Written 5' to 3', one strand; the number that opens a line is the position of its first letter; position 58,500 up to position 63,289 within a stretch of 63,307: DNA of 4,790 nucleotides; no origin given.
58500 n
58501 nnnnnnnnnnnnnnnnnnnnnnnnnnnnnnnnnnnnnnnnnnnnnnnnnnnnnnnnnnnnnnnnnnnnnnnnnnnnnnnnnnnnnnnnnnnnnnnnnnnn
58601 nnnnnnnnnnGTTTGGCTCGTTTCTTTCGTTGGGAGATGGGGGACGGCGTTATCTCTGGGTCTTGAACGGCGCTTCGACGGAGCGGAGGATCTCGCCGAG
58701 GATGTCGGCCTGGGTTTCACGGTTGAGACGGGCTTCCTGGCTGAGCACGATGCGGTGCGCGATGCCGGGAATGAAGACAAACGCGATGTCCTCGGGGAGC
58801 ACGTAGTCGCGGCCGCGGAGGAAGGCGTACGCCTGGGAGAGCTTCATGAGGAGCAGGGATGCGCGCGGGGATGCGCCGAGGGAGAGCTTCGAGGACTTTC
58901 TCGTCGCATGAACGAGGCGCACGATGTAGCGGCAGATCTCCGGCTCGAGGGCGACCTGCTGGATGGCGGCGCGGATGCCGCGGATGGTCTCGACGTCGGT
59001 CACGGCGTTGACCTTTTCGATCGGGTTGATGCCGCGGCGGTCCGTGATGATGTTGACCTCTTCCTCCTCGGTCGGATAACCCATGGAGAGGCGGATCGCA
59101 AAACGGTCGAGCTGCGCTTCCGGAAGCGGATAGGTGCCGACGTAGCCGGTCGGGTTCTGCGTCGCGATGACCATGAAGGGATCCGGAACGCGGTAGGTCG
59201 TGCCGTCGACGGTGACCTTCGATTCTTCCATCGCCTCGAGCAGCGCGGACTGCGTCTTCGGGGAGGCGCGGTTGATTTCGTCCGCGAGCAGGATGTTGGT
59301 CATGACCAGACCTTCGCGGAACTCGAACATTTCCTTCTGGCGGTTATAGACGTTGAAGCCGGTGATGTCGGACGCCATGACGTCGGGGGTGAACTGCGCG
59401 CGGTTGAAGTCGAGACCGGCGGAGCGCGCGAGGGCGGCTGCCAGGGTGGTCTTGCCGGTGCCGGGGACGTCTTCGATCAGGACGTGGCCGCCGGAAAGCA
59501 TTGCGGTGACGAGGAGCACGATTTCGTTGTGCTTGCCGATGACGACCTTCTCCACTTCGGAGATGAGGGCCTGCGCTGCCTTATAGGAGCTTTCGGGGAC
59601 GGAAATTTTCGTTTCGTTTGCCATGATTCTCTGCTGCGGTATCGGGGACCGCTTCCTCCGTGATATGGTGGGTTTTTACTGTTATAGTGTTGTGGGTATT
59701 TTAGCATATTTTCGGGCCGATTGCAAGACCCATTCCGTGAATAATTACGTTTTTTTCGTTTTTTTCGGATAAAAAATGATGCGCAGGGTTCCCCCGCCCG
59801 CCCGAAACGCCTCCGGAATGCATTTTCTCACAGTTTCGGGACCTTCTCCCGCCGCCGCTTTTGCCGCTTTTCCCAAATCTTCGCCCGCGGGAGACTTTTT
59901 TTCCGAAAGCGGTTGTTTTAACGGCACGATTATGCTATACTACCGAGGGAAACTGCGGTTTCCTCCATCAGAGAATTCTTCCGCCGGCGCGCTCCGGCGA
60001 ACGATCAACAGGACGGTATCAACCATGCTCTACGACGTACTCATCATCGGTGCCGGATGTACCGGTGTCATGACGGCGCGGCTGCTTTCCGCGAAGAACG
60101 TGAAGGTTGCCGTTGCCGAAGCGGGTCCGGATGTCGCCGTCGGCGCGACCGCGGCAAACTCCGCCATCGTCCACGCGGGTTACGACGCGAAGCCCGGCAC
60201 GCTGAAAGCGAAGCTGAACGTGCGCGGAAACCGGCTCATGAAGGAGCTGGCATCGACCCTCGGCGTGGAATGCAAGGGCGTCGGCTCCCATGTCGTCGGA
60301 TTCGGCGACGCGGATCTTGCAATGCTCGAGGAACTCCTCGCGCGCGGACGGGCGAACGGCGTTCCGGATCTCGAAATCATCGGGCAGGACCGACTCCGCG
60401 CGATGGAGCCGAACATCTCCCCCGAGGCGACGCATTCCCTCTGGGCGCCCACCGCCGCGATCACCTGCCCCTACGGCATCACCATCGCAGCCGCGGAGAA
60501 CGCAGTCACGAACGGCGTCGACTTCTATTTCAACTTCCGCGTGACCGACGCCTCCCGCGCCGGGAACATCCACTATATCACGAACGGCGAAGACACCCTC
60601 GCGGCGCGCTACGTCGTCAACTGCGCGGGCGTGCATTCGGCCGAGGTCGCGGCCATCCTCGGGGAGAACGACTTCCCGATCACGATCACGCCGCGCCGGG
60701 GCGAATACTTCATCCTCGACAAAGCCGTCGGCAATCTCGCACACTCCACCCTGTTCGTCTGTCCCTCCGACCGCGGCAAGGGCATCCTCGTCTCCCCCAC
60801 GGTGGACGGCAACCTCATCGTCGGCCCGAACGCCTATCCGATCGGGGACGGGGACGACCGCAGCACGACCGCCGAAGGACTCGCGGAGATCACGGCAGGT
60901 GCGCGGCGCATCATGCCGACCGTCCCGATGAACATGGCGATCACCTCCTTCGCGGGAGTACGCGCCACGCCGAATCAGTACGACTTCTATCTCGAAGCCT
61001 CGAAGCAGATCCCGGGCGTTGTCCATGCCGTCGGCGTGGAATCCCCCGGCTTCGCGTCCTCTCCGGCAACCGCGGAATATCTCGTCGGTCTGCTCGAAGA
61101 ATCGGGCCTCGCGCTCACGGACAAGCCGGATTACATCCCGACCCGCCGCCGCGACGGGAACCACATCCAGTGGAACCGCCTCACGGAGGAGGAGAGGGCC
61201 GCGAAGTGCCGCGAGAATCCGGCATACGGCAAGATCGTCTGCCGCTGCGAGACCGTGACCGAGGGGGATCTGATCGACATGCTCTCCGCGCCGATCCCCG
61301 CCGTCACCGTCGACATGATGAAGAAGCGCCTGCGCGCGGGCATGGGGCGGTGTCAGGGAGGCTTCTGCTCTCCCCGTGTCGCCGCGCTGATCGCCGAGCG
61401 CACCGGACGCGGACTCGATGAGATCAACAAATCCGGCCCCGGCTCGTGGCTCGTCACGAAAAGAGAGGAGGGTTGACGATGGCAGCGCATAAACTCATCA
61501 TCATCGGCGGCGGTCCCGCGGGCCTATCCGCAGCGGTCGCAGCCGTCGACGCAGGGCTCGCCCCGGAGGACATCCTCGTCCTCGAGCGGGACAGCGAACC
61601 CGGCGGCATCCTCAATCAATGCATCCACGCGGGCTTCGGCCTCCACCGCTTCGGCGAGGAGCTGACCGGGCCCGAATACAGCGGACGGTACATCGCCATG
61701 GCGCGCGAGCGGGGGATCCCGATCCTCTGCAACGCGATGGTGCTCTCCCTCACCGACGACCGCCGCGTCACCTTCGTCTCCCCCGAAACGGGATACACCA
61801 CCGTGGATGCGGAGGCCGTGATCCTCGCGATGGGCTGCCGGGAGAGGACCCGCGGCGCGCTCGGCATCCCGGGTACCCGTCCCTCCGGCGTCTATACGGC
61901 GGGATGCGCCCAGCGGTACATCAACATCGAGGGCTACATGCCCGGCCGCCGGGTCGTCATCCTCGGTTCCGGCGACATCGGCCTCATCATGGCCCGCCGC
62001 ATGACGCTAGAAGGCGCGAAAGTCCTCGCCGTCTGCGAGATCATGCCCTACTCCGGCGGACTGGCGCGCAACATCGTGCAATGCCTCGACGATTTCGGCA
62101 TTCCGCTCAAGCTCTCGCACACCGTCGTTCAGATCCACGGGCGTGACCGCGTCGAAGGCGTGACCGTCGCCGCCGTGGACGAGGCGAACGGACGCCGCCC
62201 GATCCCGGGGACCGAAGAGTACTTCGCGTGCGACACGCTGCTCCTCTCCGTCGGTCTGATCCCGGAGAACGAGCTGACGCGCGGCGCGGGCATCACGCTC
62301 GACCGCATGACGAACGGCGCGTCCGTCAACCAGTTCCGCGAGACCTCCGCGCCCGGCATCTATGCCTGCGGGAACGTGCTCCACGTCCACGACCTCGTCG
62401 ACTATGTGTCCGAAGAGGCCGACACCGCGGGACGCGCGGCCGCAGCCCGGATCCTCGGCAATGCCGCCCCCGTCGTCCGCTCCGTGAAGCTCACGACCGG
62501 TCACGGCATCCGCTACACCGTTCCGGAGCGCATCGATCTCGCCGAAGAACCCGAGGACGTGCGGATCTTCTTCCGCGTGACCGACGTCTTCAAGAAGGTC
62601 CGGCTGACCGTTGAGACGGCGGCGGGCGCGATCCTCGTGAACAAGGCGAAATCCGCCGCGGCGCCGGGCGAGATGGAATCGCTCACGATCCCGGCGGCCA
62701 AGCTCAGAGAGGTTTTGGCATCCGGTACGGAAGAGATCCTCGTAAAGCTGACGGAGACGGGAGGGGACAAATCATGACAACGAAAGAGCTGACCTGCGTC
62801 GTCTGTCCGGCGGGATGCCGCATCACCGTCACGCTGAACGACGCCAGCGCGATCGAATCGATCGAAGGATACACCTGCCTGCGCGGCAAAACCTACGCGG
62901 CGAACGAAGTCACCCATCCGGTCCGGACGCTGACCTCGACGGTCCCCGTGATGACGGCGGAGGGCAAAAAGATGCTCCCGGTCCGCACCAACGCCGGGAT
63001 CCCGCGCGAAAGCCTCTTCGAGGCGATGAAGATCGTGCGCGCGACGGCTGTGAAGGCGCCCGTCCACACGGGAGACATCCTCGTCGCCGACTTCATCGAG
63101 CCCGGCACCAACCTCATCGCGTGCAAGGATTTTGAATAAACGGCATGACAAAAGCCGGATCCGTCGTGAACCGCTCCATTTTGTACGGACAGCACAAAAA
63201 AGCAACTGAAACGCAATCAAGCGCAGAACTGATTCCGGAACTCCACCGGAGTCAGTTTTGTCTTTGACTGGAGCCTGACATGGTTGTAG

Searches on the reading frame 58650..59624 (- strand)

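Call 72: search_protein_families(library=pfam, proteins=[window:58650-59624:-], max_evalue=0.00001)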
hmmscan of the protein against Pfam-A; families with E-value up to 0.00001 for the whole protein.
window:58650-59624:- (324 aa): 5 families
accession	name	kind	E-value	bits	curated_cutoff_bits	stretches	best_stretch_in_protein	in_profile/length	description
PF07726.17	AAA_3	-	8.4e-59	197.6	27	1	47-176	1-130/131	ATPase family associated with various cellular activities (AAA)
PF17863.7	AAA_lid_2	-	1.7e-22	79.3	22.7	1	240-312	2-74/74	AAA lid domain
PF07728.20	AAA_5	-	3.1e-12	47.1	22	1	48-175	2-139/139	AAA domain (dynein-related subfamily)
PF00004.35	AAA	-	4.1e-08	34.2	21.2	1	53-180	6-128/131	ATPase family associated with various cellular activities (AAA)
PF05496.18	RuvB_N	-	1.3e-06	28.8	27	1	46-138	34-114/159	Holliday junction DNA helicase RuvB P-loop domain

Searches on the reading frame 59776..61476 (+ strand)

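Call 72: search_protein_families(library=pfam, proteins=[window:59776-61476:+], max_evalue=0.00001)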
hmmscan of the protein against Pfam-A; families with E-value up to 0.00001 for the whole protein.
window:59776-61476:+ (566 aa): 4 families
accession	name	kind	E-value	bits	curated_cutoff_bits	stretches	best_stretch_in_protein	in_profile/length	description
PF01266.30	DAO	-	1e-64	219.7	27.9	1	87-437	1-351/353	FAD dependent oxidoreductase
PF04324.20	Fer2_BFD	-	3.3e-10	40.6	26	1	487-541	1-50/50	BFD-like [2Fe-2S] binding domain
PF01494.25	FAD_binding_3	-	5.3e-08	32.9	22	0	86-116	2-32/349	FAD binding domain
PF07992.20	Pyr_redox_2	-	1.2e-07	31.9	26.1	0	86-149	1-58/291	Pyridine nucleotide-disulphide oxidoreductase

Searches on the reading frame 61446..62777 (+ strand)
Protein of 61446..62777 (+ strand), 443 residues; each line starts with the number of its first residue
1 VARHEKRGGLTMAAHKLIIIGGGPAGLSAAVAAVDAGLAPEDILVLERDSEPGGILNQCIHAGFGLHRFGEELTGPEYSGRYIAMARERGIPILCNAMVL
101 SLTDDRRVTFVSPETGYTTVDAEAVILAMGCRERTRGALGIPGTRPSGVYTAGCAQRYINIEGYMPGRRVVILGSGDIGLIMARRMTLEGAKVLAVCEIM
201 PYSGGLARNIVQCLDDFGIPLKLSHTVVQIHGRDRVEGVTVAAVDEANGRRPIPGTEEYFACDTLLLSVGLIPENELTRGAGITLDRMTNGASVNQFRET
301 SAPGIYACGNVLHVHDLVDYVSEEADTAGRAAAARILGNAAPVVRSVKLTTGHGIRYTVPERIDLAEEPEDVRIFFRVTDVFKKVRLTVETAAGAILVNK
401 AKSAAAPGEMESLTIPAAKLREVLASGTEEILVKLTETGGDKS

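Call 72: search_protein_families(library=pfam, proteins=[window:61446-62777:+], max_evalue=0.00001)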
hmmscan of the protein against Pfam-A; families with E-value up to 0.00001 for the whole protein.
window:61446-62777:+ (443 aa): 6 families
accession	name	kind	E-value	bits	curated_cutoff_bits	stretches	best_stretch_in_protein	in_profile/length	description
PF07992.20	Pyr_redox_2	-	2e-29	103.4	26.1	1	16-323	2-282/291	Pyridine nucleotide-disulphide oxidoreductase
PF13738.12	Pyr_redox_3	-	4.9e-10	39.6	30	0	18-49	1-30/305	Pyridine nucleotide-disulphide oxidoreductase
PF00070.33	Pyr_redox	-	1.9e-08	35.1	22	0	169-242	1-80/82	Pyridine nucleotide-disulphide oxidoreductase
PF01266.30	DAO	-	6.3e-08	33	27.9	0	17-54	2-37/353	FAD dependent oxidoreductase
PF13450.12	NAD_binding_8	-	3.7e-07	30.8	21.9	0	19-54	1-33/68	NAD(P)-binding Rossmann-like domain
PF03486.20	HI0933_like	-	2e-06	27.9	50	0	16-53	2-36/244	HI0933-like protein Rossmann domain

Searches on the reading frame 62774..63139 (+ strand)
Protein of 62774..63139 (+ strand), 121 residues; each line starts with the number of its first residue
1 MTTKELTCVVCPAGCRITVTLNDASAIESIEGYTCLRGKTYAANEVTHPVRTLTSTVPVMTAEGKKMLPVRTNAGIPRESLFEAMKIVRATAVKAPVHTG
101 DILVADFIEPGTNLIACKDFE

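Call 72: search_protein_families(library=pfam, proteins=[window:62774-63139:+], max_evalue=0.00001)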
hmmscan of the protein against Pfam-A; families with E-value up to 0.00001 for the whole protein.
window:62774-63139:+ (121 aa): 1 family
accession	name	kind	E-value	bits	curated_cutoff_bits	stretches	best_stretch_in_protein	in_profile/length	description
PF07892.16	DUF1667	-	1.8e-25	89.2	27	1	37-118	2-82/82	Protein of unknown function (DUF1667)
